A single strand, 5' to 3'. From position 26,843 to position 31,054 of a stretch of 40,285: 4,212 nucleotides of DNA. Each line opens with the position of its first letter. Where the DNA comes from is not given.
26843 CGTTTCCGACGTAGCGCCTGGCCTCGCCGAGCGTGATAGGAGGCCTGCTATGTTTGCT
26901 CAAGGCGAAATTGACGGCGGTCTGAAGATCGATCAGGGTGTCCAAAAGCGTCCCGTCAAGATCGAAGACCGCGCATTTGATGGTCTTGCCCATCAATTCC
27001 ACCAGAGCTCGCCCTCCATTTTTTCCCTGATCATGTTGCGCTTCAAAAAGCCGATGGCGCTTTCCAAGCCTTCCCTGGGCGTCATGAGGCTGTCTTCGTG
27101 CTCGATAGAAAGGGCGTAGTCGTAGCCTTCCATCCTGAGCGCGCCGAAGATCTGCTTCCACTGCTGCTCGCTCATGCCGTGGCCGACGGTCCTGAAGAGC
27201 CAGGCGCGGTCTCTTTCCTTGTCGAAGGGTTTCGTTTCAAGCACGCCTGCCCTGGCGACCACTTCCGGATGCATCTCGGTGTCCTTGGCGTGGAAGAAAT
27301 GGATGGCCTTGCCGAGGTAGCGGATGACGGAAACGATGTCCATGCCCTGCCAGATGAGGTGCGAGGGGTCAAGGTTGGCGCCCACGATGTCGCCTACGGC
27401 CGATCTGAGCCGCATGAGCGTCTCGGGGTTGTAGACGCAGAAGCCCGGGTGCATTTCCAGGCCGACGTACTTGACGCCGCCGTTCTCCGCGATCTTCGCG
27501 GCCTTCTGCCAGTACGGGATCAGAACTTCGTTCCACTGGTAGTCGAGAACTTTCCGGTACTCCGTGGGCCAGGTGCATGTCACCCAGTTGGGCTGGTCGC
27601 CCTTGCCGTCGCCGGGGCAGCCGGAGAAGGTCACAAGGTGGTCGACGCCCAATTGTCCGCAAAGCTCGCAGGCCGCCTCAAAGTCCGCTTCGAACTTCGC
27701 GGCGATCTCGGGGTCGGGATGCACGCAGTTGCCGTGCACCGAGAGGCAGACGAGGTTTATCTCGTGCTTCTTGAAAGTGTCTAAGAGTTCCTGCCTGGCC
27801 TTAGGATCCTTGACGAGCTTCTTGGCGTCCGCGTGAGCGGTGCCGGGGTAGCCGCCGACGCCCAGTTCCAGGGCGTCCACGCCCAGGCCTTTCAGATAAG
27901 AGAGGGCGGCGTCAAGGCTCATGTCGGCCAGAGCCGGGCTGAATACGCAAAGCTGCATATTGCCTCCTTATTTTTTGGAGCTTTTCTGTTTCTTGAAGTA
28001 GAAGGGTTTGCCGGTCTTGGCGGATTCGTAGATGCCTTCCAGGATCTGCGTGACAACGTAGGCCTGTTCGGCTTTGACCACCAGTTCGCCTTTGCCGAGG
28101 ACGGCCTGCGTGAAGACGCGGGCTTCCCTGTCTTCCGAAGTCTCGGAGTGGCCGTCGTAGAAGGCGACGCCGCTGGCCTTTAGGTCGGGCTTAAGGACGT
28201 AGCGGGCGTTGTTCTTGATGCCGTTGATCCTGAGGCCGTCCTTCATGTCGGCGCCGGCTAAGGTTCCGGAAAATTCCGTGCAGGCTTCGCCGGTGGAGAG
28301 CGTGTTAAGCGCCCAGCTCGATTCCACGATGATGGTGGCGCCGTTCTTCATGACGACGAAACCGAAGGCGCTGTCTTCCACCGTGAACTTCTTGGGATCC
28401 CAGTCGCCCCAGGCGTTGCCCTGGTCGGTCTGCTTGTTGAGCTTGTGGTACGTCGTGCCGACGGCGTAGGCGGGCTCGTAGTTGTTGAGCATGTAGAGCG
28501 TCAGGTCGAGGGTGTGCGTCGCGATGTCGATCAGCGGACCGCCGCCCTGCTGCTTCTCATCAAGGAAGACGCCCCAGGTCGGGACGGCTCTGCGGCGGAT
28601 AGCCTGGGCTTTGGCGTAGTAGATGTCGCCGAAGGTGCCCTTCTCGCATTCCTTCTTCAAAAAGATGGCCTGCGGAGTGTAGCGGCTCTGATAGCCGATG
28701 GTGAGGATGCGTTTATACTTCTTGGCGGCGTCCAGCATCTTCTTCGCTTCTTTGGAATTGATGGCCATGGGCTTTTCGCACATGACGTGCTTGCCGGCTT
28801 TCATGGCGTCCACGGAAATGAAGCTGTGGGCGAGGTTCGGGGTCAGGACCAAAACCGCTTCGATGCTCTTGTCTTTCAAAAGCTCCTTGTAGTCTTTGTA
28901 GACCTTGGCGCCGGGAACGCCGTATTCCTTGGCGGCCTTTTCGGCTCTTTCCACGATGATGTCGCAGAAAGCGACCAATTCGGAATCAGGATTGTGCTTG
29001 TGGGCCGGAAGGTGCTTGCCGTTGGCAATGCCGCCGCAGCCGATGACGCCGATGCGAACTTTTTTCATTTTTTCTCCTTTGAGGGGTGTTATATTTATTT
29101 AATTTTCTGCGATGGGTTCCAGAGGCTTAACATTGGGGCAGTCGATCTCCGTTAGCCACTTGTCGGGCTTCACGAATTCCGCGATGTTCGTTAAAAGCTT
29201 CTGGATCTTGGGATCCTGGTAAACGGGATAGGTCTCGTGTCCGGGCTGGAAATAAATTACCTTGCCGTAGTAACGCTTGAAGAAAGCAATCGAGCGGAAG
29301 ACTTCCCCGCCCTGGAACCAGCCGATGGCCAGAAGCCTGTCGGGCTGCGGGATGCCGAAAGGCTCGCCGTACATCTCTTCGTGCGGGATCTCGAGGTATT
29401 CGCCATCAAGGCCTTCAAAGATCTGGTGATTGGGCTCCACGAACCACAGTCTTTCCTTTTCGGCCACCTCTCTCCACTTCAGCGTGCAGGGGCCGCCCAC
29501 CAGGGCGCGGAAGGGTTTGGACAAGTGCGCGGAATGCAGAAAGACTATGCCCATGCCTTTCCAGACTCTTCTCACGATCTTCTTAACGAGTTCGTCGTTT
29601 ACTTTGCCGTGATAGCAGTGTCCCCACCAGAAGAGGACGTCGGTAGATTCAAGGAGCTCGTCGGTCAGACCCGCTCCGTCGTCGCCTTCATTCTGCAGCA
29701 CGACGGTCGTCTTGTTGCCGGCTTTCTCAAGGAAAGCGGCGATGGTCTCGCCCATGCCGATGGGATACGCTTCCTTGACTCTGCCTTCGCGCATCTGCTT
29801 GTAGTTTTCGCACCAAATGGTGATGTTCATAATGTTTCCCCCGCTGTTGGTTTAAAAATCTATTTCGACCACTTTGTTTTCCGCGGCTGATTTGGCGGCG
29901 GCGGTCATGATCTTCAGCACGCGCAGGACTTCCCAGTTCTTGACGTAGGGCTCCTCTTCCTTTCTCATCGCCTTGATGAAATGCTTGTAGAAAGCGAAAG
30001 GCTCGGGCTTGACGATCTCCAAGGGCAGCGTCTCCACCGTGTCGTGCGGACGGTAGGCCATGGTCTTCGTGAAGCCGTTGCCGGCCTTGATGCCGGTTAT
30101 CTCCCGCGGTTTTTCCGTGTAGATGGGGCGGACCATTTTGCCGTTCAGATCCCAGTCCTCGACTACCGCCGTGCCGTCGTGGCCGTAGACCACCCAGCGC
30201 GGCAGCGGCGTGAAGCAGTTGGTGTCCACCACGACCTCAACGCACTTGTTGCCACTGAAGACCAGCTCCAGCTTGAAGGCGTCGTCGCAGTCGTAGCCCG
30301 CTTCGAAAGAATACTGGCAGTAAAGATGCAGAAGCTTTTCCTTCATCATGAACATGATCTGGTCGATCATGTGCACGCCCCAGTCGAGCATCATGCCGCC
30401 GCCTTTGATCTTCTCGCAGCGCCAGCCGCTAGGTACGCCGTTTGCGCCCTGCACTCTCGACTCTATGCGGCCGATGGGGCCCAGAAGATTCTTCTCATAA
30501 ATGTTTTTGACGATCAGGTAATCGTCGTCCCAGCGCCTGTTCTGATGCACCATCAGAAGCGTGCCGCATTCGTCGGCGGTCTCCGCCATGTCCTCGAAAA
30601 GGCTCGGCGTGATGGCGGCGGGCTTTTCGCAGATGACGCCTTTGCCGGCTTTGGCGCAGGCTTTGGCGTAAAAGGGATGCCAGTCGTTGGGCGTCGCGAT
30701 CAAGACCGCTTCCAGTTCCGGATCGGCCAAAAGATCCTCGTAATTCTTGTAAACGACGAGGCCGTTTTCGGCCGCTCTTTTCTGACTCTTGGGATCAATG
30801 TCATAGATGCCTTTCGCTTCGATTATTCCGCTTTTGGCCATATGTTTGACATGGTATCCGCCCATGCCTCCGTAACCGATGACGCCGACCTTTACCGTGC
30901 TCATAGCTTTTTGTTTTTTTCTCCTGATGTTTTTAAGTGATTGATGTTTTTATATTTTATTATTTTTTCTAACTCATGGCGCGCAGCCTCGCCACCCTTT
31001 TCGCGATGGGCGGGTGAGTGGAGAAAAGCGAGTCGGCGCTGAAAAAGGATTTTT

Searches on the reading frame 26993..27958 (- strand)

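Call 33: search_protein_families(library=pfam, proteins=[window:26993-27958:-], max_evalue=0.0001)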
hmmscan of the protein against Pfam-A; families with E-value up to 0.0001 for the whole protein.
window:26993-27958:- (321 aa): 1 family
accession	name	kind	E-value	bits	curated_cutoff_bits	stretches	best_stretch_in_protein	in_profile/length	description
PF01261.30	AP_endonuc_2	-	2.9e-29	102.9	31.1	1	21-307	3-248/249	Xylose isomerase-like TIM barrel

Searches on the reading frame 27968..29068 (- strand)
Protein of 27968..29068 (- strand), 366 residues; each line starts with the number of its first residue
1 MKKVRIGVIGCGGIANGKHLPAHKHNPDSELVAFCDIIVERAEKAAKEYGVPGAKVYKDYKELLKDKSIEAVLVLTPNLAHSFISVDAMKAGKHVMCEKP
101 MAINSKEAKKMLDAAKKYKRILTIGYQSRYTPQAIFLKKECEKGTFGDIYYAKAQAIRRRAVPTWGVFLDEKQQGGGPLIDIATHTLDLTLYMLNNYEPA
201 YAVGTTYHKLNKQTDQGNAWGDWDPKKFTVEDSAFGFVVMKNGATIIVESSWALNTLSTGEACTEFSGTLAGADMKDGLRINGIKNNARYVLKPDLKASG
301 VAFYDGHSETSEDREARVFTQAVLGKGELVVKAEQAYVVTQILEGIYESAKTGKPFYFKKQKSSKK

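Call 33: search_protein_families(library=pfam, proteins=[window:27968-29068:-], max_evalue=0.0001)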
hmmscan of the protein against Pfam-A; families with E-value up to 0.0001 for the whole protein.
window:27968-29068:- (366 aa): 3 families
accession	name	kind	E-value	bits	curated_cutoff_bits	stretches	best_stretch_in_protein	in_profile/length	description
PF01408.29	GFO_IDH_MocA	-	3.8e-32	111.9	24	1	4-126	1-120/120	Oxidoreductase family, NAD-binding Rossmann fold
PF22725.1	GFO_IDH_MocA_C3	-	2.7e-15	56.9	27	1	138-268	5-118/124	GFO/IDH/MocA C-terminal domain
PF02894.22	GFO_IDH_MocA_C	-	4.6e-14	53.2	22.9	1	138-355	1-215/218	Oxidoreductase family, C-terminal alpha/beta domain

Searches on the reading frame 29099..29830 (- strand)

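Call 33: search_protein_families(library=pfam, proteins=[window:29099-29830:-], max_evalue=0.0001)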
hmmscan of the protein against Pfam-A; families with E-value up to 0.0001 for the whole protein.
window:29099-29830:- (243 aa): 1 family
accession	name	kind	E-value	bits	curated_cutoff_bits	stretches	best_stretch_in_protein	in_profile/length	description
PF06283.17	ThuA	-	6.7e-25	89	33.4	1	28-215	21-204/209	Trehalose utilisation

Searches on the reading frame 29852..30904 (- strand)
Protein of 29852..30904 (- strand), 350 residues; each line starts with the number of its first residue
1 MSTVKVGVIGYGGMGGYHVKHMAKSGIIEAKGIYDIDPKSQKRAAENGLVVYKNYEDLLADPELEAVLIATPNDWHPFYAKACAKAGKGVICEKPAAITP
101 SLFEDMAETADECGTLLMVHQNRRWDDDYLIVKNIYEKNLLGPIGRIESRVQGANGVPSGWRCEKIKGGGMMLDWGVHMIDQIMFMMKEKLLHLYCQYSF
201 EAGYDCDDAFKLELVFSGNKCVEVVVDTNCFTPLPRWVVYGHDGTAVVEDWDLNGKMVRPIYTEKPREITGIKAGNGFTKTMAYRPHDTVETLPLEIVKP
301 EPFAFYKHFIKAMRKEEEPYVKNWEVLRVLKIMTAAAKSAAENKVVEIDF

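Call 33: search_protein_families(library=pfam, proteins=[window:29852-30904:-], max_evalue=0.0001)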
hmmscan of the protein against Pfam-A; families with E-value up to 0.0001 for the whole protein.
window:29852-30904:- (350 aa): 3 families
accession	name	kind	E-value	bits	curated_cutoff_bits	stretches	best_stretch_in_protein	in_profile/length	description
PF01408.29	GFO_IDH_MocA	-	1.4e-24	87.5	24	1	4-120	1-119/120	Oxidoreductase family, NAD-binding Rossmann fold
PF22725.1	GFO_IDH_MocA_C3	-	4.1e-16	59.5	27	1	131-246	3-123/124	GFO/IDH/MocA C-terminal domain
PF02894.22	GFO_IDH_MocA_C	-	5.8e-12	46.3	22.9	1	139-348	7-218/218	Oxidoreductase family, C-terminal alpha/beta domain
